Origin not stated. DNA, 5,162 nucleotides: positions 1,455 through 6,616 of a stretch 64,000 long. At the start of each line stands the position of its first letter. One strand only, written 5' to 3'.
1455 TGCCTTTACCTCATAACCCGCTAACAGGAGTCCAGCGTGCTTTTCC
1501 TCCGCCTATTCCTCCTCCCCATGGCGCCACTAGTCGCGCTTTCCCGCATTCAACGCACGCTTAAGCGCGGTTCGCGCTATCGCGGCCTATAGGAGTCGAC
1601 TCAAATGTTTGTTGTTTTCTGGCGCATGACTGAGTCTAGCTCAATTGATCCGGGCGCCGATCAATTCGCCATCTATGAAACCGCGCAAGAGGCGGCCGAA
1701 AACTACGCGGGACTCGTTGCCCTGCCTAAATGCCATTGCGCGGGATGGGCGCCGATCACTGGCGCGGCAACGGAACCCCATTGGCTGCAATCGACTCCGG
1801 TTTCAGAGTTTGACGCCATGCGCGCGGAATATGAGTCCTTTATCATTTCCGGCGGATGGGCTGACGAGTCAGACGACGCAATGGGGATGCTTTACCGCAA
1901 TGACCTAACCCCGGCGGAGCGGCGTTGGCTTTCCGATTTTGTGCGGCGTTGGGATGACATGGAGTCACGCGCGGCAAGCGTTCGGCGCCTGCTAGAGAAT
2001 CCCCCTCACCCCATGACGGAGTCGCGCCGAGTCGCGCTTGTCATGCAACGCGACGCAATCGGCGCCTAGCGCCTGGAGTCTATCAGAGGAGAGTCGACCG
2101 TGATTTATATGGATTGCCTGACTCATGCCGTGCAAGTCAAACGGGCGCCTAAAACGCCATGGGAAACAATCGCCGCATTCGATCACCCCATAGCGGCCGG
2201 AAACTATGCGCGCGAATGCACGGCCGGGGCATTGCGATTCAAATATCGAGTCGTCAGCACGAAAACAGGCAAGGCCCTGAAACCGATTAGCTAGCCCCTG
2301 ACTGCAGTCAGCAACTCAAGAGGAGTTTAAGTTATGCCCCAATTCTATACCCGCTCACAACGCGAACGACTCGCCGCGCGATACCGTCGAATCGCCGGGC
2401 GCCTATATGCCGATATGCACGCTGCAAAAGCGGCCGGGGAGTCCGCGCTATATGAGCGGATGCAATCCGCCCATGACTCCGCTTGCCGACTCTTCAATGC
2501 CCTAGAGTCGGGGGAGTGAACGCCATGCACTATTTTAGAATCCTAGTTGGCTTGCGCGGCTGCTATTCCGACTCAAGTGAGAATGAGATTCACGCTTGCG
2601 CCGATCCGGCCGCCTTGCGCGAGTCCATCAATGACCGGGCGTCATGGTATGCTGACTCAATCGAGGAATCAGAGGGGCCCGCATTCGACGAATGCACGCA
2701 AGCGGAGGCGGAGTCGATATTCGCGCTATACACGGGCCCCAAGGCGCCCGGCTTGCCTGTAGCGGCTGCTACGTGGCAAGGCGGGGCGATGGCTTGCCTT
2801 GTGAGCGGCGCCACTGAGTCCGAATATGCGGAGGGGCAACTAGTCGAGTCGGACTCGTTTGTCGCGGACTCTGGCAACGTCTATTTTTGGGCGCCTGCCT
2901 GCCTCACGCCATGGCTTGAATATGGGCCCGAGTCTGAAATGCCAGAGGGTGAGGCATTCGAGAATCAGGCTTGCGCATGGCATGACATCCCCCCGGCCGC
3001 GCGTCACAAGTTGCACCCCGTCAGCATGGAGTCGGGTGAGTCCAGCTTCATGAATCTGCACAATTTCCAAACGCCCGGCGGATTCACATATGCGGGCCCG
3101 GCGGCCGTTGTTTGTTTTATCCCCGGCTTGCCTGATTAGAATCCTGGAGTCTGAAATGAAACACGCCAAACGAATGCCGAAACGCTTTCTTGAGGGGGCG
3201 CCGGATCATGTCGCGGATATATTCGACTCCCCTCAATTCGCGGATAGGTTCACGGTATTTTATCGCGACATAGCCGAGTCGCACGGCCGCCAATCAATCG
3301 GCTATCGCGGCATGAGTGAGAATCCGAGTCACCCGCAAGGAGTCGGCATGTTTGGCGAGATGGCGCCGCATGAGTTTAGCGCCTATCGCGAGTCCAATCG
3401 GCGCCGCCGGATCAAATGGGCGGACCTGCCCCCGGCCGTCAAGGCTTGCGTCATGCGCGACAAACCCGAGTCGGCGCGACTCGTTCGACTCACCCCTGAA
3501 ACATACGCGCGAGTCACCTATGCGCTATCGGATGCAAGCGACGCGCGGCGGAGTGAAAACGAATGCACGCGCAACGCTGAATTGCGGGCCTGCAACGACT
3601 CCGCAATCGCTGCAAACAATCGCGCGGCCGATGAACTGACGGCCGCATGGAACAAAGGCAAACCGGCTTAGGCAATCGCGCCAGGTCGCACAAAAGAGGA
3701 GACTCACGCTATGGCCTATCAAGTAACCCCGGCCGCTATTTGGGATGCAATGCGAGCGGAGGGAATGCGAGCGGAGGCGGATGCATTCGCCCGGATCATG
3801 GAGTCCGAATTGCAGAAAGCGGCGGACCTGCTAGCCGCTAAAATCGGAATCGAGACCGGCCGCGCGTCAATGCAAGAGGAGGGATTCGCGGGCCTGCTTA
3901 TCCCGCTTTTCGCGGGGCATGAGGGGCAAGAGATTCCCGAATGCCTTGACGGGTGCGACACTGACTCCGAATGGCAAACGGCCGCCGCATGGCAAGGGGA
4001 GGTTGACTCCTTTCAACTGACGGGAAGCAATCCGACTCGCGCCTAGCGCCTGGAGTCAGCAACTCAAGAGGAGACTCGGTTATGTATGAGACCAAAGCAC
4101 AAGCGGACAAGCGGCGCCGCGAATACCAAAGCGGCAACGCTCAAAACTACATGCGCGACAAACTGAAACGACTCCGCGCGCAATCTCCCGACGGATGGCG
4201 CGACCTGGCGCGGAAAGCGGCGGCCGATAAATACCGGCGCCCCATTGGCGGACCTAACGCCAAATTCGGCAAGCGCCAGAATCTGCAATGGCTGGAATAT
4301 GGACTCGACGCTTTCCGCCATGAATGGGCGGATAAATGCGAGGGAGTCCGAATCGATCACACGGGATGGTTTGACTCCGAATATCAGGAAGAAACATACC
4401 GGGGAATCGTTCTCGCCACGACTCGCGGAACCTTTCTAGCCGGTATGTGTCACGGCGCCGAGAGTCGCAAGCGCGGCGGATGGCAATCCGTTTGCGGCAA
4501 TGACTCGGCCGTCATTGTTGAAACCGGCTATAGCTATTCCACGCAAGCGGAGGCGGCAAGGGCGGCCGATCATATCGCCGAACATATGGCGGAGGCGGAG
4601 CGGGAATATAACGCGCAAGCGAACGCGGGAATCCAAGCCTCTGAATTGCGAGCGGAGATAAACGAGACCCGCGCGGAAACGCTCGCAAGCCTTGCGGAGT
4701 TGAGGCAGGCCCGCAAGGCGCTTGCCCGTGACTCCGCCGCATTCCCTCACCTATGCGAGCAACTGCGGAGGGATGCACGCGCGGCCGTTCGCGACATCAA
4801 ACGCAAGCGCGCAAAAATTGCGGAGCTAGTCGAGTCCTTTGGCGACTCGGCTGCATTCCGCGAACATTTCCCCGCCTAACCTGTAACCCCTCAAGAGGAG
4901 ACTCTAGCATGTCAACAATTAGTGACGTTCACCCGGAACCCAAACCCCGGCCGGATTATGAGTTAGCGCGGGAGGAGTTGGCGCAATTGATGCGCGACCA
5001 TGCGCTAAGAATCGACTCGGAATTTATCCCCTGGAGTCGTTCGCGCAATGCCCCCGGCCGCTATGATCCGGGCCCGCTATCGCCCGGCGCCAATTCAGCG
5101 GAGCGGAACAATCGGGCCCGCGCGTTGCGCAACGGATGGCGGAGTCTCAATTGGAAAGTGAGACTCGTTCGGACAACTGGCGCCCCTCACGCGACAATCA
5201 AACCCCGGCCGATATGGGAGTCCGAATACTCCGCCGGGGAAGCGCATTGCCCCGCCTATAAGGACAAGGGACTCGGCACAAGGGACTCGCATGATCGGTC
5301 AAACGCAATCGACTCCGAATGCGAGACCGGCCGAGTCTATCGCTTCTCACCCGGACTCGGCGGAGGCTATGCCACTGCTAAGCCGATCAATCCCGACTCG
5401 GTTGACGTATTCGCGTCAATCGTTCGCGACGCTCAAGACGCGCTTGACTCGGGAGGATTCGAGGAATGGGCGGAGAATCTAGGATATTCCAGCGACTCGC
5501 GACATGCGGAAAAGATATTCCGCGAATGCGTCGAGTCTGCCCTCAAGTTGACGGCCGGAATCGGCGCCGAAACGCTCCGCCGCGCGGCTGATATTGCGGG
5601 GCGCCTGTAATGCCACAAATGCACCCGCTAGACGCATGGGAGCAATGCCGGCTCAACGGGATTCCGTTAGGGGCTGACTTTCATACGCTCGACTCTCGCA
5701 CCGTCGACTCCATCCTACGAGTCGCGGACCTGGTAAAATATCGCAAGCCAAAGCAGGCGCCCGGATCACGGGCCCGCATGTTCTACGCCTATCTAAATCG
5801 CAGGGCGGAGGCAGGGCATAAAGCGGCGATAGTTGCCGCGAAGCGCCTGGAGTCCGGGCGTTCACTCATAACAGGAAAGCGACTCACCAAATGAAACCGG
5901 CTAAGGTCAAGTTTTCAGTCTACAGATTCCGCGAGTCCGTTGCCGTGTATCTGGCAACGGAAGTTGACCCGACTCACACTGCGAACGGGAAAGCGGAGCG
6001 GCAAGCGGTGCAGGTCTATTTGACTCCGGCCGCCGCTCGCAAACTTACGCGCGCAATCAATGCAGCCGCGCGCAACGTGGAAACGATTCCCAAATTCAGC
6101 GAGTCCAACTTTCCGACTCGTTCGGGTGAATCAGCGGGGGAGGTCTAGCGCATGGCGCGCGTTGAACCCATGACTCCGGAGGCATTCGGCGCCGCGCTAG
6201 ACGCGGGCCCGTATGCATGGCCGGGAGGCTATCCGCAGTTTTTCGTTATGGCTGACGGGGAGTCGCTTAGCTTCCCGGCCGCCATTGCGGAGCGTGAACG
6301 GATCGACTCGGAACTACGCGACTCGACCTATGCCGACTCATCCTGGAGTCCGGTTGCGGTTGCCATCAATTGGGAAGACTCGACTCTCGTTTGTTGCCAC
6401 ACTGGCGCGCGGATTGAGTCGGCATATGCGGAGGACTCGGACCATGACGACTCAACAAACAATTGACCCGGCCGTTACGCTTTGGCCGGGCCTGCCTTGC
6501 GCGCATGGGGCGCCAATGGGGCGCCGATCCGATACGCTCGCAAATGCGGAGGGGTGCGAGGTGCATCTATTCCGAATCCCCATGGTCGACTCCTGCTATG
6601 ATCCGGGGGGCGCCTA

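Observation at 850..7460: Early gene block is strongly enriched in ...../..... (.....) sites, in coding and non-coding sequence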

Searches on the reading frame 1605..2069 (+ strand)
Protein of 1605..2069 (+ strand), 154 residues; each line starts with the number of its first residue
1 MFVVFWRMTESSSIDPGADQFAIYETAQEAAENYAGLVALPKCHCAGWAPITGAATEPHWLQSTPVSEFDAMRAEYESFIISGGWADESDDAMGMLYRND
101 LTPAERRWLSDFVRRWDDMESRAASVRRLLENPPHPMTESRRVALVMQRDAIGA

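Call 14: search_protein_families(library=pfam, proteins=[window:1605-2069:+], max_evalue=0.01)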
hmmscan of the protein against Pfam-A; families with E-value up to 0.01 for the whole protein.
window:1605-2069:+ (154 aa): 0 families

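Call 15: search_protein_families(library=phrogs, proteins=[window:1605-2069:+], max_evalue=0.01)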
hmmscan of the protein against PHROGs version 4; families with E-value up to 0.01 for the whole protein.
window:1605-2069:+ (154 aa): 1 family
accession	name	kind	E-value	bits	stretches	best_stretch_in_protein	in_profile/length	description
phrog_9962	-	unknown function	1.1e-05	26.2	1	69-118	4-55/59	-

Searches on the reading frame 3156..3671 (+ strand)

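Call 14: search_protein_families(library=pfam, proteins=[window:3156-3671:+], max_evalue=0.01)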
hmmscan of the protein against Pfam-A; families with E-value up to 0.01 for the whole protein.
window:3156-3671:+ (171 aa): 0 families

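Call 15: search_protein_families(library=phrogs, proteins=[window:3156-3671:+], max_evalue=0.01)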
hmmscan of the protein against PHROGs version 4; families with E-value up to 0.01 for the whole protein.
window:3156-3671:+ (171 aa): 1 family
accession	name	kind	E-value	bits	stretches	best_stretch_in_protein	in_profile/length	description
phrog_4496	-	unknown function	1.5e-23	84.1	1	4-102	6-106/115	-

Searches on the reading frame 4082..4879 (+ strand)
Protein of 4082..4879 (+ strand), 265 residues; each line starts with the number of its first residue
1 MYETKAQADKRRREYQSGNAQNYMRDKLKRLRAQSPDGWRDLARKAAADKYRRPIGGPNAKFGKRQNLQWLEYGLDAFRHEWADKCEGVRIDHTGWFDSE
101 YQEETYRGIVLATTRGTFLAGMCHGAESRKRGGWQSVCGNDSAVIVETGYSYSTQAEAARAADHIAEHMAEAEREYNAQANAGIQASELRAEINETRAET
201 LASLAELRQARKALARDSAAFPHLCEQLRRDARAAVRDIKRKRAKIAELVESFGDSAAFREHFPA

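Call 14: search_protein_families(library=pfam, proteins=[window:4082-4879:+], max_evalue=0.01)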
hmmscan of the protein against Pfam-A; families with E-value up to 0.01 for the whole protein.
window:4082-4879:+ (265 aa): 0 families

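Call 15: search_protein_families(library=phrogs, proteins=[window:4082-4879:+], max_evalue=0.01)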
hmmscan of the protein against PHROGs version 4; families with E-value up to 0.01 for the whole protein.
window:4082-4879:+ (265 aa): 3 families
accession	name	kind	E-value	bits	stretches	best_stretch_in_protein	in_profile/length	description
phrog_8188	-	unknown function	5.6e-19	69.9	1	81-259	88-251/267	-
phrog_33651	-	unknown function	6.3e-11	43.4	1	73-180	61-156/161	-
phrog_27363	-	unknown function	2e-05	25.4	1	90-223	65-189/221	-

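Call 21: search_dna_similar(query=window:4082-4879:+, collection=phages, mode=protein, max_rows=30)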
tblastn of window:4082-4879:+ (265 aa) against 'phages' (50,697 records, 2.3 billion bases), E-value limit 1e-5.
Records with a match: 2; places in all: 2; records where one place covers at least 80% of the query: 0.
Best place of each record, by identity: <60% 2.
By first word of the organism name: Burkholderia 2.
By host as written in the record: Burkholderia cenocepacia C6433 2.
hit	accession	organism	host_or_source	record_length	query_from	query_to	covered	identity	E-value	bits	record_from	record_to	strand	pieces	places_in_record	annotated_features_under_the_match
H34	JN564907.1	Burkholderia phage vB_BceS_AH2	Burkholderia cenocepacia C6433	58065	74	225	57%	34.2%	6e-6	53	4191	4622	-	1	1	hypothetical protein (x2)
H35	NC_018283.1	Burkholderia phage vB_BceS_AH2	Burkholderia cenocepacia C6433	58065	74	225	57%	34.2%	6e-6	53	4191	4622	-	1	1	hypothetical protein (x2)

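Call 27: find_related_loci(query=window:4082-4879:+, collection=viral_contigs, flank=10000)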
Query window:4082-4879:+ (265 aa) in viral_contigs; peptide patterns used: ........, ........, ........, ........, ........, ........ (x = any residue, [..] = any of these).
24 stretches matched a pattern, but none encodes a relative of the query by tblastn (E <= 1e-3).

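Call 29: find_encoding_contigs(protein=window:4082-4879:+, flank=10000, max_places=6)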
Protein window:4082-4879:+ (265 aa): 1 contig read that carries it; 1 place shown.
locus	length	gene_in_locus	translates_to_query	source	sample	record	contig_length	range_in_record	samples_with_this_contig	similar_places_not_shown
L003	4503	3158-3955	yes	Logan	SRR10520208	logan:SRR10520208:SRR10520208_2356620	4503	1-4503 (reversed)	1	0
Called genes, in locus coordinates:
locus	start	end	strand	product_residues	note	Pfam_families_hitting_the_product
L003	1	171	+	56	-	?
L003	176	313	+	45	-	-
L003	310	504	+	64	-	-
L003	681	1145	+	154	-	-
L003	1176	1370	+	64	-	-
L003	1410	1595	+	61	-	-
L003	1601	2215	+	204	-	-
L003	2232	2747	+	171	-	-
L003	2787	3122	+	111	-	-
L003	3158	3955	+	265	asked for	-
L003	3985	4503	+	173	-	?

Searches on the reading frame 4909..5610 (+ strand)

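Call 14: search_protein_families(library=pfam, proteins=[window:4909-5610:+], max_evalue=0.01)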
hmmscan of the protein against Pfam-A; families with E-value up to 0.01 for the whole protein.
window:4909-5610:+ (233 aa): 0 families

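Call 15: search_protein_families(library=phrogs, proteins=[window:4909-5610:+], max_evalue=0.01)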
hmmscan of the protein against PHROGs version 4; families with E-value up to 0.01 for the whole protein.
window:4909-5610:+ (233 aa): 1 family
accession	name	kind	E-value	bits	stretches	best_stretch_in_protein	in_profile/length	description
phrog_4273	-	unknown function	1.9e-14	54.9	1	73-216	35-133/150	-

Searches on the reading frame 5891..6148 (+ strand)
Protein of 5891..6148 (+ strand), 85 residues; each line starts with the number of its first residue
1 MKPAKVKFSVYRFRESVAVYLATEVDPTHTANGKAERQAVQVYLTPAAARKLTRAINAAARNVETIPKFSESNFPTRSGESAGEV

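Call 14: search_protein_families(library=pfam, proteins=[window:5891-6148:+], max_evalue=0.01)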
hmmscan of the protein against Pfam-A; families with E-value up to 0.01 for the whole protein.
window:5891-6148:+ (85 aa): 1 family
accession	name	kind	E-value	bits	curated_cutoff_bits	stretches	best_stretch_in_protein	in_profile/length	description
PF19812.4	DUF6295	-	0.0052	17.4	25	1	24-63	44-81/87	Family of unknown function (DUF6295)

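Call 15: search_protein_families(library=phrogs, proteins=[window:5891-6148:+], max_evalue=0.01)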
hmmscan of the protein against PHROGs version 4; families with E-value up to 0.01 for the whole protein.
window:5891-6148:+ (85 aa): 0 families

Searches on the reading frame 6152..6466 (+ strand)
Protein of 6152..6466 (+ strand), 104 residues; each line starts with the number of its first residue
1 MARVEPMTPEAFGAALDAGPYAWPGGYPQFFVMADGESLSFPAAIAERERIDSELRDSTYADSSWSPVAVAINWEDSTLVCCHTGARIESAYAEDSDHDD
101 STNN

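Call 14: search_protein_families(library=pfam, proteins=[window:6152-6466:+], max_evalue=0.01)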
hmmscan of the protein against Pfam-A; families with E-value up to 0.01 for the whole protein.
window:6152-6466:+ (104 aa): 0 families

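Call 15: search_protein_families(library=phrogs, proteins=[window:6152-6466:+], max_evalue=0.01)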
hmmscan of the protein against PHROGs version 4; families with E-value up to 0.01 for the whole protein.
window:6152-6466:+ (104 aa): 2 families
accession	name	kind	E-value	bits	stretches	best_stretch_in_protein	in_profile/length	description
phrog_18452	-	DNA, RNA and nucleotide metabolism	6.7e-22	78.6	1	18-99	18-96/98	DNA ligase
phrog_18238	-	unknown function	5.3e-11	43.5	1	26-95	54-121/122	-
